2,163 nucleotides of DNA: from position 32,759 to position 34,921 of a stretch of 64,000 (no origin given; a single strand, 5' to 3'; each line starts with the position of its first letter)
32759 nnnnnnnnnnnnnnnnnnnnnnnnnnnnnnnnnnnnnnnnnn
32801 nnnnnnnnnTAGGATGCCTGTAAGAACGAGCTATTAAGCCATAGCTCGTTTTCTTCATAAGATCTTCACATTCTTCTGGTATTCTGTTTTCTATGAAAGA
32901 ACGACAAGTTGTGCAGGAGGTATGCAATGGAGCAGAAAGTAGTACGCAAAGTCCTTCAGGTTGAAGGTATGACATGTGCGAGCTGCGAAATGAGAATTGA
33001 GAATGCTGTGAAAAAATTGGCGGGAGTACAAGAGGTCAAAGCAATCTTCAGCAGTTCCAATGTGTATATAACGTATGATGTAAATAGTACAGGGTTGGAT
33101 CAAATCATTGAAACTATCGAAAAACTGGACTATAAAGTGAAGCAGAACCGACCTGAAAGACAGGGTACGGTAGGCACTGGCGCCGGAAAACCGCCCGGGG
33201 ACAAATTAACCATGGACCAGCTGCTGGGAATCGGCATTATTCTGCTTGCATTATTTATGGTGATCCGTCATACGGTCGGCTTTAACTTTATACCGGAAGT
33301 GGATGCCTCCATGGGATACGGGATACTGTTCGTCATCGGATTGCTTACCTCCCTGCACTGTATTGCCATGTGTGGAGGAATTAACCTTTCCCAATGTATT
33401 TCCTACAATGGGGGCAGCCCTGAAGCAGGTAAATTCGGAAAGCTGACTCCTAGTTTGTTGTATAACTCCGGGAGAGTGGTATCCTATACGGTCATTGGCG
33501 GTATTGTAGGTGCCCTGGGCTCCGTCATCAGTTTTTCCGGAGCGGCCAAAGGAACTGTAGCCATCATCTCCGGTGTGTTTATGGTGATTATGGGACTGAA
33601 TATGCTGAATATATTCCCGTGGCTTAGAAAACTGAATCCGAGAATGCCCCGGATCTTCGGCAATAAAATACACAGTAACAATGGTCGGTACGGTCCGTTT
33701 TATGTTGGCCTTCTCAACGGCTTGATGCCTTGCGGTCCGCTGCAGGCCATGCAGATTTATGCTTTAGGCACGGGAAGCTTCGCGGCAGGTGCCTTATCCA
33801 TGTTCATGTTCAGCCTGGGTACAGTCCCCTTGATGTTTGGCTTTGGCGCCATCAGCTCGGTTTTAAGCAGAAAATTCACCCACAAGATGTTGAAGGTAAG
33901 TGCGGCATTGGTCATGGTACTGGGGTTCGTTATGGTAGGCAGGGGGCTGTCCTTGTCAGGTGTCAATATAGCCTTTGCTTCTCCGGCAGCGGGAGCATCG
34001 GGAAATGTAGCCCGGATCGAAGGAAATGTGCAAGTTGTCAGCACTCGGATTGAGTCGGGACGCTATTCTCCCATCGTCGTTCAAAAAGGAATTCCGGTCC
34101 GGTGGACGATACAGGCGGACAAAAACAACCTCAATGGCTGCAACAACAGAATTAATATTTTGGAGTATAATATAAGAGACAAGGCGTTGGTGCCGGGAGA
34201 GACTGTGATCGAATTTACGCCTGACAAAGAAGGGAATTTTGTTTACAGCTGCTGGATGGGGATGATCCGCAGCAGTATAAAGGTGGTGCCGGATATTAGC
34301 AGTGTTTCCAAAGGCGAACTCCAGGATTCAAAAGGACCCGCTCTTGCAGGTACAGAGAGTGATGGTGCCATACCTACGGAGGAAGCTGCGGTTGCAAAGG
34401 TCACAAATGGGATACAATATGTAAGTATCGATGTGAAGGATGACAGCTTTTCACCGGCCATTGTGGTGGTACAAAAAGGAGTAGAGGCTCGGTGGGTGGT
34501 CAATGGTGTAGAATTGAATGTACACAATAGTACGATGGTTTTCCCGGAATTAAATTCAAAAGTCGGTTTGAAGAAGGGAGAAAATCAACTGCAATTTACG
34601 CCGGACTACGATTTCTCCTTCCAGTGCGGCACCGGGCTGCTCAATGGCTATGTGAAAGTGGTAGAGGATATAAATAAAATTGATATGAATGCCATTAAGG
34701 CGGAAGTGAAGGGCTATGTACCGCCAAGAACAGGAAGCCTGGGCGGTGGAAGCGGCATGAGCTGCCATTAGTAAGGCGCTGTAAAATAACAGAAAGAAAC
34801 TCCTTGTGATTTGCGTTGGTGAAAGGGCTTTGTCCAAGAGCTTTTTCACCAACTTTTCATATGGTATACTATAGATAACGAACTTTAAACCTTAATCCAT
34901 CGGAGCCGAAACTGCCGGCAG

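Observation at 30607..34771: Unusual copper-island cargo: paired Cys4 membrane proteins and an HMA-DsbD_2-cupredoxin fusion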

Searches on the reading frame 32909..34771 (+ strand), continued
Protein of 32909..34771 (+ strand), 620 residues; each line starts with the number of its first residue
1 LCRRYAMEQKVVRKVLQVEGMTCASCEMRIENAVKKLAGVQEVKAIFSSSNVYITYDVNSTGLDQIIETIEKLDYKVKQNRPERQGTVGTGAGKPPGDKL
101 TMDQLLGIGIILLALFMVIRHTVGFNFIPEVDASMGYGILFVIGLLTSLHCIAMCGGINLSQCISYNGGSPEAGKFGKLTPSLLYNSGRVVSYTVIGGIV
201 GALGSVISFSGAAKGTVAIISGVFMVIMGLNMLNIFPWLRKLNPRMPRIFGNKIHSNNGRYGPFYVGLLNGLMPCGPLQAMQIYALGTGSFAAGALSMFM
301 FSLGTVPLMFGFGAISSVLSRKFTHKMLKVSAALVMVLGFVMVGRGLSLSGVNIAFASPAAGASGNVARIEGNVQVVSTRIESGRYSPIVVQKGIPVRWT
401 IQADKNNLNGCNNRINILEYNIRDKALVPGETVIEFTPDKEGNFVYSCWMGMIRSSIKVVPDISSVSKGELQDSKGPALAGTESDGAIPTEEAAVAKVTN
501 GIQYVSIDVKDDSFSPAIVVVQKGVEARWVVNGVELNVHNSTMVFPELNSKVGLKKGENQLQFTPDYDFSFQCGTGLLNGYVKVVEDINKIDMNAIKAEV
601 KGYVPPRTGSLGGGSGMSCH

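Call 71: search_dna_similar(query=window:32927-34771:+, collection=plasmids, mode=protein, max_rows=15)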
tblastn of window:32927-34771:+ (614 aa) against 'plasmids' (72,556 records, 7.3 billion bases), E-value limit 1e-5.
Records with a match: 115; places in all: 119; records where one place covers at least 80% of the query: 1.
Best place of each record, by identity: <60% 115.
By first word of the organism name: Sinorhizobium 34; Natrinema 8; Agrobacterium 7; Haloarcula 5; Rhizobium 5; Nostoc 5; Candidatus 4; Streptomyces 4; Halorubrum 3; Tolypothrix 3; and 30 more.
By predicted mobility (MOB-suite, as given by PLSDB): non-mobilizable 63; conjugative 49; mobilizable 3.
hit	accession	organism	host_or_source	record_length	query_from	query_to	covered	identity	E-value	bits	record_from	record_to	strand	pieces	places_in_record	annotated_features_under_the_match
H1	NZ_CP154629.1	Acetoanaerobium noterae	cell culture,Sludge of a digestion ...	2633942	1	614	100%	52.0%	6e-173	611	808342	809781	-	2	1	none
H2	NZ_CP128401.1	Candidatus Chlorohelix allophototropha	Single colony of Candidatus Chlorohelix ...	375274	133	463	54%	27.7%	3e-17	94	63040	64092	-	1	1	sulfite exporter TauE/SafE family protein | heavy-metal-associated domain-containing protein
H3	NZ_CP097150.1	Deinococcus sp. QL22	-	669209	135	446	51%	28.0%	2e-17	95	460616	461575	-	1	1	sulfite exporter TauE/SafE family protein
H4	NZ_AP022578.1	Mycolicibacterium aubagnense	-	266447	162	446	46%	26.5%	5e-8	64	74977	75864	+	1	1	sulfite exporter TauE/SafE family protein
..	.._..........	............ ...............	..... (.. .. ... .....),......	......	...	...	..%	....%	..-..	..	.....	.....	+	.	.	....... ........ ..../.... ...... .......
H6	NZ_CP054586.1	Halorubrum sp. CBA1229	solar salt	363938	119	348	37%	31.5%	3e-14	84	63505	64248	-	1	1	sulfite exporter TauE/SafE family protein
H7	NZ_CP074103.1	Streptomyces mirabilis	fresh creek bank soil, topsoil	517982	320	578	42%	26.9%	1e-12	79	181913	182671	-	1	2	heavy metal translocating P-type ATPase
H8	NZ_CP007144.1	Hymenobacter swuensis DY53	-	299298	135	353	36%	31.4%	9e-10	70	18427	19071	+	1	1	sulfite exporter TauE/SafE family protein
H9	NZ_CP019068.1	Halorientalis sp. IM1011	cell culture,saltern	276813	122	362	39%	28.4%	3e-6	59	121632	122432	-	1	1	sulfite exporter TauE/SafE family protein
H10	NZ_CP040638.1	Natrinema pallidum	Salt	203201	114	348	38%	29.0%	2e-9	69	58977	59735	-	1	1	sulfite exporter TauE/SafE family protein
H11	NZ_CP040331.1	Natrinema versiforme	-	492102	111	348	39%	28.4%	1e-13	82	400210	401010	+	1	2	sulfite exporter TauE/SafE family protein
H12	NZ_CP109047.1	Streptomyces sp. NBC_00637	-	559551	173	446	45%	24.6%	9e-9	67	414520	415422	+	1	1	sulfite exporter TauE/SafE family protein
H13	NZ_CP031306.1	Natronorubrum bangense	Cell culture,The Bange salt-alkaline ...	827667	133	348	35%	30.9%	2e-11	75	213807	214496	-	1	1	sulfite exporter TauE/SafE family protein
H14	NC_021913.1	Halorhabdus tiamatea SARL4B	-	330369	122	357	38%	28.2%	4e-7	61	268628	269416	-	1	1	sulfite exporter TauE/SafE family protein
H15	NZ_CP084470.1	Natrinema salinisoli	cell culture,saline soil sediment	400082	124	348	37%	29.5%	8e-12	76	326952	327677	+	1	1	sulfite exporter TauE/SafE family protein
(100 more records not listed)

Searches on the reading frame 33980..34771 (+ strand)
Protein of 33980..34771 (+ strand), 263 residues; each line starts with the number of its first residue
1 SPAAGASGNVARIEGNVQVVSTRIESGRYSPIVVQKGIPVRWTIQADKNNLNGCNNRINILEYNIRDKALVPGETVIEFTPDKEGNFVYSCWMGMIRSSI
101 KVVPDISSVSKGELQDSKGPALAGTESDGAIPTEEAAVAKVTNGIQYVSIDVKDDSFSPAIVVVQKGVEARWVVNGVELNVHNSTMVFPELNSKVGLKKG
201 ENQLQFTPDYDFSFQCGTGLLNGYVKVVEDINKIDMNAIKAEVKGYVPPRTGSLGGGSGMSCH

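Call 48: search_solved_structures(query=window:33980-34771:+, max_evalue=1, show_alignments=3)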
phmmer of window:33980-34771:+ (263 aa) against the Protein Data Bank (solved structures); distinct sequences matched with E-value up to 1: 2.
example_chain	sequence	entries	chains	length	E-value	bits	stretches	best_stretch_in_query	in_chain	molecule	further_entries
2mry_A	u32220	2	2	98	2.4e-06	30.4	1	11-224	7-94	Uncharacterized protein | CupA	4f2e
4f2f_A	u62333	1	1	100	6.2e-06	29.1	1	11-103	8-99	Cation-transporting ATPase, E1-E2 family protein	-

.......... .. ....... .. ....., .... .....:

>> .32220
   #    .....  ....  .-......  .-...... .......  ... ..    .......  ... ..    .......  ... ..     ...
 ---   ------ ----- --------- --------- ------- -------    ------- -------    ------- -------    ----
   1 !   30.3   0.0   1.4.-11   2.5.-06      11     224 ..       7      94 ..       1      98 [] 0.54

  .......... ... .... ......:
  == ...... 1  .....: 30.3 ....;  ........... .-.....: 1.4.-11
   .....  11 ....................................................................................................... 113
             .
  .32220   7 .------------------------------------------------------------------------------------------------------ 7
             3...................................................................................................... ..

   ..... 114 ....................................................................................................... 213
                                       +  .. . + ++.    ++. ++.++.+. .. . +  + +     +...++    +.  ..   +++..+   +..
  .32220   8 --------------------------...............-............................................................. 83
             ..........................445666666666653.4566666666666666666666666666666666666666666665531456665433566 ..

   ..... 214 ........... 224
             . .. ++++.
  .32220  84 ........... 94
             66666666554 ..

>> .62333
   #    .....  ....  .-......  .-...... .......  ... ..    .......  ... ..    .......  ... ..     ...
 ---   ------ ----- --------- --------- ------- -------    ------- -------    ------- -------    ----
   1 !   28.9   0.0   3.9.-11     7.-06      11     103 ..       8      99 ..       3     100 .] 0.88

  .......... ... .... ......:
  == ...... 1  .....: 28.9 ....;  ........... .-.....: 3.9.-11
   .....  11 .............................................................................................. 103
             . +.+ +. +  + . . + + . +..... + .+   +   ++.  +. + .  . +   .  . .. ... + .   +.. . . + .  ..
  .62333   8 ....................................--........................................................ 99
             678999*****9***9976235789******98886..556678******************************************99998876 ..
